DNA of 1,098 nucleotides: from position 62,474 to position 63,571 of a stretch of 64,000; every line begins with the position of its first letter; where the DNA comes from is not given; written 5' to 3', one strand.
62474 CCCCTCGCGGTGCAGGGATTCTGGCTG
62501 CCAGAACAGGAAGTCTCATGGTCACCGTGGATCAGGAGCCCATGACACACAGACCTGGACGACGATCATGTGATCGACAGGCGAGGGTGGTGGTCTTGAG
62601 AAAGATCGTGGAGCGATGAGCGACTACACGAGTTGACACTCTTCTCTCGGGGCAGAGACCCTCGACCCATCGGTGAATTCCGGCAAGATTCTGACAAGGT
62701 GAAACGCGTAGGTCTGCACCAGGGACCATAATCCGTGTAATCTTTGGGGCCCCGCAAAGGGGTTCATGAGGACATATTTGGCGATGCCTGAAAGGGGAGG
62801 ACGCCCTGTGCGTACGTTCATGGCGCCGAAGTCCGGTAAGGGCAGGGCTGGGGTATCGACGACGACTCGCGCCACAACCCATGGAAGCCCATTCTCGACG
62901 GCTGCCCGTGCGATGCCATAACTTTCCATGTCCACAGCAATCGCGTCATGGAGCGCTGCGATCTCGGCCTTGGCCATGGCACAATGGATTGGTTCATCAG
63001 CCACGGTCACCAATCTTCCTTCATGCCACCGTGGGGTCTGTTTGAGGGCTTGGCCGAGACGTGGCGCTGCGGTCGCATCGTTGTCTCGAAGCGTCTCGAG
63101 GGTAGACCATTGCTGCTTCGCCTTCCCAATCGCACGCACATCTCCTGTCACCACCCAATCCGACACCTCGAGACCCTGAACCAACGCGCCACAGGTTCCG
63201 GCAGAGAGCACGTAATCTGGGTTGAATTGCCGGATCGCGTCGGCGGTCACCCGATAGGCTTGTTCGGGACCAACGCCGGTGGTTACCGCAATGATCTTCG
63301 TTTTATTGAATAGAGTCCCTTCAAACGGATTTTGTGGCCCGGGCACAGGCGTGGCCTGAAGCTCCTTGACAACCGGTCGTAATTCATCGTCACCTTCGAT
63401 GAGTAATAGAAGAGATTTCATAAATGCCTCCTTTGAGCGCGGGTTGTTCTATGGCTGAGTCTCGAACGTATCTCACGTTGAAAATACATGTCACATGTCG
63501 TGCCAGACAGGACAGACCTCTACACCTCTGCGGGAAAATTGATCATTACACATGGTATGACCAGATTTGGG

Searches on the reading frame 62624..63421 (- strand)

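Call 17: search_protein_families(library=ncbifam, proteins=[window:62624-63421:-], max_evalue=1e-8)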
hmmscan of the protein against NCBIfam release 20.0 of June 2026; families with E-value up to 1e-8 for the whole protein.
window:62624-63421:- (265 aa): 5 families
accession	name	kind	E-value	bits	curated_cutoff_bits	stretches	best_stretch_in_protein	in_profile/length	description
TIGR03468.1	HpnG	hypoth_equivalog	3.8e-27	95.2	187.1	1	36-222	15-190/212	hopanoid-associated phosphorylase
NF004079.0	PRK05584.1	equivalog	6.6e-17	61.8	169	1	13-190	12-199/232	5'-methylthioadenosine/adenosylhomocysteine nucleosidase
TIGR03664.1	fut_nucase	equivalog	1.4e-14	54.3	124.7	1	5-187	2-199/228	futalosine hydrolase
NF005476.0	PRK07077.1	equivalog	1.5e-13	50.6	215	1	61-204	47-186/243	phosphorylase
NF006087.0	PRK08236.1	equivalog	1e-09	38.4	213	1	23-187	10-186/219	futalosine hydrolase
